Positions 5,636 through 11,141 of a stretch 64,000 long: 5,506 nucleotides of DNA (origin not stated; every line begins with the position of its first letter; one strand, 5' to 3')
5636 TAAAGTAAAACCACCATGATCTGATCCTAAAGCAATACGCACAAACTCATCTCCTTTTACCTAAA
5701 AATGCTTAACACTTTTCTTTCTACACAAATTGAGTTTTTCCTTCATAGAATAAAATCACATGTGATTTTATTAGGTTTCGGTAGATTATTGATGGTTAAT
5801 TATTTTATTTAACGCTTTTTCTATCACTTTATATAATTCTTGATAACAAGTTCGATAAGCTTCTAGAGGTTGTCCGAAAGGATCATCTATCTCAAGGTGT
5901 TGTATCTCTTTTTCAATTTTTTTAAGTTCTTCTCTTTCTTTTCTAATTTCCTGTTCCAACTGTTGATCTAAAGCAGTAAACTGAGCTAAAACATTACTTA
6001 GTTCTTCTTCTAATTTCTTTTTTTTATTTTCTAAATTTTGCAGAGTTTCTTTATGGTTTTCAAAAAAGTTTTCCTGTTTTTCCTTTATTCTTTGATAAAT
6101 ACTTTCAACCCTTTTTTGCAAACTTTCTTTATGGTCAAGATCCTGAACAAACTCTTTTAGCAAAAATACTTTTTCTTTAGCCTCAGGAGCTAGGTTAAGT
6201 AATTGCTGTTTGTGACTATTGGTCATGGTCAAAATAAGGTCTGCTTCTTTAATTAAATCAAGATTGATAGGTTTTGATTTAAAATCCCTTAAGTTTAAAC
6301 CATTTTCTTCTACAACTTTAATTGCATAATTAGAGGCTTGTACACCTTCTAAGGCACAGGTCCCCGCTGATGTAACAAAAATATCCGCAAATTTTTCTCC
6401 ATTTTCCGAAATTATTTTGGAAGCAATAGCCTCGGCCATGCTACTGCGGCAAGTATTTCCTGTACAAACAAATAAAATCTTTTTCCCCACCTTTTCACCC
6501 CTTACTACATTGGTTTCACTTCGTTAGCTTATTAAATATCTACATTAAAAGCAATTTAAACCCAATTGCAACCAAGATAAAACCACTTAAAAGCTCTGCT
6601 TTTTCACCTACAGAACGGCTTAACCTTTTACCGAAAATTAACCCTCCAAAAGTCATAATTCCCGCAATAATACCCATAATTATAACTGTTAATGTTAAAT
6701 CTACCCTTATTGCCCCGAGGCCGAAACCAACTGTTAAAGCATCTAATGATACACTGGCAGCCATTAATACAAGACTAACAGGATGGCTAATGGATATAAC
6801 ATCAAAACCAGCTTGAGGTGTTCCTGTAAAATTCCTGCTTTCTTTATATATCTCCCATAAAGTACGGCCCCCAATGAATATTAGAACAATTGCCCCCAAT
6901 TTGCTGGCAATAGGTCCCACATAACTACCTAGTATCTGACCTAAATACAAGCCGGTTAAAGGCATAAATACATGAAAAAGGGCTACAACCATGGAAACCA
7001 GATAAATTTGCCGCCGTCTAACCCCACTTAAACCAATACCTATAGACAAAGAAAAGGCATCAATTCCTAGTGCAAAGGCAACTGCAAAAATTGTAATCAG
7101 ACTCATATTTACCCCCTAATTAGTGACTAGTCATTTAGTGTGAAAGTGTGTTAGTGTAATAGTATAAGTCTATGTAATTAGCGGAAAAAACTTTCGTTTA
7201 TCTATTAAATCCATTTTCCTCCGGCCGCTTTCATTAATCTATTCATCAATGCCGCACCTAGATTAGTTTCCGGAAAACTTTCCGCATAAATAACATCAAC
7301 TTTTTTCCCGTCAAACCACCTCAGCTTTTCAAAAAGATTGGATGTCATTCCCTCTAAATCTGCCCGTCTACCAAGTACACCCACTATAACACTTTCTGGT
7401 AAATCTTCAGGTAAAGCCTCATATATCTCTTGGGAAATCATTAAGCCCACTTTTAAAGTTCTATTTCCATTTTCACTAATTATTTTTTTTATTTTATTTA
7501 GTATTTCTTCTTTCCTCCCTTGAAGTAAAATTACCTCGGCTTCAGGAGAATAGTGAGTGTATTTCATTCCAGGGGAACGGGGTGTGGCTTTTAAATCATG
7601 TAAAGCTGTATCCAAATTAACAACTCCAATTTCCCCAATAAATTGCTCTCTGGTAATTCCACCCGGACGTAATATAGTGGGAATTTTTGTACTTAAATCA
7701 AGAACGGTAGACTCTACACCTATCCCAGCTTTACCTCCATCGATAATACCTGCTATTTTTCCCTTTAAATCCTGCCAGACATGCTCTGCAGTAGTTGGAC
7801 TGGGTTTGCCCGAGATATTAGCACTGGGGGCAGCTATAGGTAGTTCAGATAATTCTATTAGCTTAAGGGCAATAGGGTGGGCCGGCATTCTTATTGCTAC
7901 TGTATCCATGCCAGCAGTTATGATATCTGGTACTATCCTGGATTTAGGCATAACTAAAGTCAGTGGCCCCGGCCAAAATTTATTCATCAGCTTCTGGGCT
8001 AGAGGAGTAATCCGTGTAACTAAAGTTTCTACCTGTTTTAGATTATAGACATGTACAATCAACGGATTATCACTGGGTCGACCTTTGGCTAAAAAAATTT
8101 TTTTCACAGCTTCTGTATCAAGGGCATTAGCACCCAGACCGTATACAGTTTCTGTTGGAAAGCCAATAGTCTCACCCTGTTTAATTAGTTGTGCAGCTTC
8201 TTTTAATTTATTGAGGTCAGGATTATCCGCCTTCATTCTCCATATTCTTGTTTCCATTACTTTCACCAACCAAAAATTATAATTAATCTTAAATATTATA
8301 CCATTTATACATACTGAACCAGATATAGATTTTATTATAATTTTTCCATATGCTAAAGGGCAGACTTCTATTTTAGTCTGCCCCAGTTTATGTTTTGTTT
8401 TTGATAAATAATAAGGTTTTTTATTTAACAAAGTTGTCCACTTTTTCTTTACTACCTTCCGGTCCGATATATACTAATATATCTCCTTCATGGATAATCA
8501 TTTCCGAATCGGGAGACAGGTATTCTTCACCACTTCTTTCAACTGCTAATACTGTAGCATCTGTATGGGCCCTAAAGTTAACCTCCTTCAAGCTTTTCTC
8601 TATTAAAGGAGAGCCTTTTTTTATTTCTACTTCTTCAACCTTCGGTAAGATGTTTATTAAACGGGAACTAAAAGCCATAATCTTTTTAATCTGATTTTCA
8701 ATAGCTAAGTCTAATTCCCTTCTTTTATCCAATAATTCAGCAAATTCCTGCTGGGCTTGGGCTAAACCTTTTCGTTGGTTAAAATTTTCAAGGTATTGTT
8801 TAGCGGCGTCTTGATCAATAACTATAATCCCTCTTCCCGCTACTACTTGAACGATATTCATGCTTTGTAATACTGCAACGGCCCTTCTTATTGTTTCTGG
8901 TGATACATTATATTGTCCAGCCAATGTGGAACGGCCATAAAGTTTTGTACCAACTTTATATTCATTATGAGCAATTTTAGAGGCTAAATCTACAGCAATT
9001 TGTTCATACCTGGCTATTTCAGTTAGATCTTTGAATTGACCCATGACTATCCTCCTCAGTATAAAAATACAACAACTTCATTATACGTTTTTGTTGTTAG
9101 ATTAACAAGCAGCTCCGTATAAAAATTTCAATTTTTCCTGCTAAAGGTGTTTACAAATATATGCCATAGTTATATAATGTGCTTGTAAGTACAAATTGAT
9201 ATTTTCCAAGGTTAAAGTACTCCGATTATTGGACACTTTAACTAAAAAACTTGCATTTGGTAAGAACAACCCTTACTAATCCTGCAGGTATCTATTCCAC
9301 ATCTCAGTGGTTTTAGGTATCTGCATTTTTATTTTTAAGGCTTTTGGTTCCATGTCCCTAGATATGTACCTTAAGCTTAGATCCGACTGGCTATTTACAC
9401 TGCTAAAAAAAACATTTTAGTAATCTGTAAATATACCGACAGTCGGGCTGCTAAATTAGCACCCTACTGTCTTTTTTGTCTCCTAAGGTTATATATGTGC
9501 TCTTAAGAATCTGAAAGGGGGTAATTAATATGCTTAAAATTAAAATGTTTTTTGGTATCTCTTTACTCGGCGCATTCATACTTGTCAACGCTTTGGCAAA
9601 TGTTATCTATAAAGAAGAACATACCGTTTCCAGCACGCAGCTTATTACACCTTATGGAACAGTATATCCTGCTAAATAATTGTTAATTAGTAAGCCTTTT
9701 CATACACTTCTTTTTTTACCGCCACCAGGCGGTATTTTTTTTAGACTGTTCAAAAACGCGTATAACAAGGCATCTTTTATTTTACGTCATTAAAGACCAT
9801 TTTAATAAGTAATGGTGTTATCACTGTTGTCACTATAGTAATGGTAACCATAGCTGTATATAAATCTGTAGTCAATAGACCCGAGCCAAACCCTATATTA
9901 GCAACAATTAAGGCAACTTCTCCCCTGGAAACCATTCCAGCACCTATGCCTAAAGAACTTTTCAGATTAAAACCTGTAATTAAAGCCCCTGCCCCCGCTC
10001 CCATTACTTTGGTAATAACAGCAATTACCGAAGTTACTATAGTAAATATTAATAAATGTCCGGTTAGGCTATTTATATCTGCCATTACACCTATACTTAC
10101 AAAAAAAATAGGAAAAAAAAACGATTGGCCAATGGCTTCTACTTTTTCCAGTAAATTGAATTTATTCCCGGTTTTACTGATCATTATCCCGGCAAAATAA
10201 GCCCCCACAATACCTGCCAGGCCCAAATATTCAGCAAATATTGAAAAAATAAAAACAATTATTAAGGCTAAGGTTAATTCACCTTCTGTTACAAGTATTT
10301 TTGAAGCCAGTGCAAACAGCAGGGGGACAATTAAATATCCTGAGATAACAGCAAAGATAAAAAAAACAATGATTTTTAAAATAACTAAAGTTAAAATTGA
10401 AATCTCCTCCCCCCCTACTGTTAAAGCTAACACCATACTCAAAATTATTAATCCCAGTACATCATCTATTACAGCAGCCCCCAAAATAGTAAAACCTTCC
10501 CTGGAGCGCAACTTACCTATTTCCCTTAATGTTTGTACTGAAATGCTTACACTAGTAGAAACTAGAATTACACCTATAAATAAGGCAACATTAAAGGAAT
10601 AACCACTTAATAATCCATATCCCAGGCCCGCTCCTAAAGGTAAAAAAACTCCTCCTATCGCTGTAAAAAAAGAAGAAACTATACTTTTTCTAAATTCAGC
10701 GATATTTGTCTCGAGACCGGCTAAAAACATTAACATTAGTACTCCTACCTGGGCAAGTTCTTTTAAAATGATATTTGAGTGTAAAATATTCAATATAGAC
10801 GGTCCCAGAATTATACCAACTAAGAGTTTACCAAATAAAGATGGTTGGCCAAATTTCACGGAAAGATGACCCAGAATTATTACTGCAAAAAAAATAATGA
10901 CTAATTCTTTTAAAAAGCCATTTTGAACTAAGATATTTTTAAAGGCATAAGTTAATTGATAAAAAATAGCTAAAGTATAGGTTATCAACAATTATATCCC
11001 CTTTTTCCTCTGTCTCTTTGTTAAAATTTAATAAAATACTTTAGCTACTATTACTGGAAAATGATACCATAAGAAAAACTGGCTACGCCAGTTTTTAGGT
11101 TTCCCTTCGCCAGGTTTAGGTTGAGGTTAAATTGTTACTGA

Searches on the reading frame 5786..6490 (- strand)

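Call 75: search_protein_families(library=pfam, proteins=[window:5786-6490:-], max_evalue=0.00001)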
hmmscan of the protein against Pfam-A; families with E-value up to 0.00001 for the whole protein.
window:5786-6490:- (234 aa): 1 family
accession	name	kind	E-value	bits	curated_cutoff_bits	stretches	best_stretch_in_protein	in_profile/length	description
PF01451.26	LMWPc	-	4.8e-32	111.6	23.2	1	5-143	1-144/144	Low molecular weight phosphotyrosine protein phosphatase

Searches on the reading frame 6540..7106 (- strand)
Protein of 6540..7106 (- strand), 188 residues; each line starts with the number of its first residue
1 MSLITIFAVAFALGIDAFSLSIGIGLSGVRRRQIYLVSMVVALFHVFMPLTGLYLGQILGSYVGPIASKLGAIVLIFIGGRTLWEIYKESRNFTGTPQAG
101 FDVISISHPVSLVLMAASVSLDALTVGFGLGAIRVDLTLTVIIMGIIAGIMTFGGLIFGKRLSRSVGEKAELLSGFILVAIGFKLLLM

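Call 75: search_protein_families(library=pfam, proteins=[window:6540-7106:-], max_evalue=0.00001)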
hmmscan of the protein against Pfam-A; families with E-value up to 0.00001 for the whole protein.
window:6540-7106:- (188 aa): 1 family
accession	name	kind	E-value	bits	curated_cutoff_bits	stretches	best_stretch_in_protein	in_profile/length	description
PF02659.21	Mntp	-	1.6e-35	122.6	24.4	1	29-186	2-152/152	Putative manganese efflux pump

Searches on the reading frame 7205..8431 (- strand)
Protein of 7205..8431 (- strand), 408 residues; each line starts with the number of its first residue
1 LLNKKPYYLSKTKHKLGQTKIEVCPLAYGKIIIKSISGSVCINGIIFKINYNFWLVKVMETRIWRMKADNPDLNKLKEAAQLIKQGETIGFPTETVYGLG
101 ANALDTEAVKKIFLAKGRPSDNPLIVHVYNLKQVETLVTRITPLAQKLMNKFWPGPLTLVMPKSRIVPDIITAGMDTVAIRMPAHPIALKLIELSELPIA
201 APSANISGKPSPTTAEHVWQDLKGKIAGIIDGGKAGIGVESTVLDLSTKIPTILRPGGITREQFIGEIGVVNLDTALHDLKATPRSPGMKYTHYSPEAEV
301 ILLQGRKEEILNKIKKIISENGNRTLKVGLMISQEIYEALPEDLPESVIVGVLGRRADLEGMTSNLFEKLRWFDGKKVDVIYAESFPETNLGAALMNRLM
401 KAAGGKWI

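Call 75: search_protein_families(library=pfam, proteins=[window:7205-8431:-], max_evalue=0.00001)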
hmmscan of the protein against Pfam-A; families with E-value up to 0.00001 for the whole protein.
window:7205-8431:- (408 aa): 2 families
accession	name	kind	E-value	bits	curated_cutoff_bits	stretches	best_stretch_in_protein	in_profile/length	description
PF01300.24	Sua5_yciO_yrdC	-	3.4e-61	206.3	25.1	1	82-257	2-178/178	Telomere recombination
PF03481.19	Sua5_C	-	3.1e-32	112.4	22.9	1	270-404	12-136/136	Threonylcarbamoyl-AMP synthase, C-terminal domain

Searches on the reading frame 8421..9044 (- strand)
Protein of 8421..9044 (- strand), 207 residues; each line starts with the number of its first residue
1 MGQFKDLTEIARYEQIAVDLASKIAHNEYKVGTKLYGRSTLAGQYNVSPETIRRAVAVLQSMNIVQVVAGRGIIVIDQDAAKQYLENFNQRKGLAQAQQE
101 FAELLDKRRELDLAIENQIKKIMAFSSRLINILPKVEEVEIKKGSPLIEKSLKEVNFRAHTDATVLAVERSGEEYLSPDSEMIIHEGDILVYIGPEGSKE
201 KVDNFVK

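Call 75: search_protein_families(library=pfam, proteins=[window:8421-9044:-], max_evalue=0.00001)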
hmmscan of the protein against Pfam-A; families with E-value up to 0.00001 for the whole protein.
window:8421-9044:- (207 aa): 2 families
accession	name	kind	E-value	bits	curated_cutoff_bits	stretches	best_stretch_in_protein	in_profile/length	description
PF02080.26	TrkA_C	-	9.4e-15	54.7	27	1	136-198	1-62/71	TrkA-C domain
PF00392.27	GntR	-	1.4e-10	41.1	27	1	13-75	2-64/64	Bacterial regulatory proteins, gntR family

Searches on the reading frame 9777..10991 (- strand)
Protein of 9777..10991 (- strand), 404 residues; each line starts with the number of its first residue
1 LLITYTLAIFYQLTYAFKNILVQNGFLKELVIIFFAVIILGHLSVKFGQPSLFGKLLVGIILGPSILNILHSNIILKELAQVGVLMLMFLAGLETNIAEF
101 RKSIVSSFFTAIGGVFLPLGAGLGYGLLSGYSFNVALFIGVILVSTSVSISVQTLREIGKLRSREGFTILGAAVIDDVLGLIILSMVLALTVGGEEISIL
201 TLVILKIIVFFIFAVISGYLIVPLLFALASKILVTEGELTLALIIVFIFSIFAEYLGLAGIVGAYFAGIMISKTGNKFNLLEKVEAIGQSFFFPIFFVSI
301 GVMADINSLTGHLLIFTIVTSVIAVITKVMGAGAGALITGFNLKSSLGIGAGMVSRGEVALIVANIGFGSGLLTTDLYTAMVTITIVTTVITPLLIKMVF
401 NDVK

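Call 75: search_protein_families(library=pfam, proteins=[window:9777-10991:-], max_evalue=0.00001)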
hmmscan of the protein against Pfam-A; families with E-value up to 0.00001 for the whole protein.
window:9777-10991:- (404 aa): 1 family
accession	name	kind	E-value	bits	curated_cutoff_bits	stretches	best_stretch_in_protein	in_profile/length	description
PF00999.27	Na_H_Exchanger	-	9.1e-66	222.7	26.2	1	34-400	5-373/375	Sodium/hydrogen exchanger, transmembrane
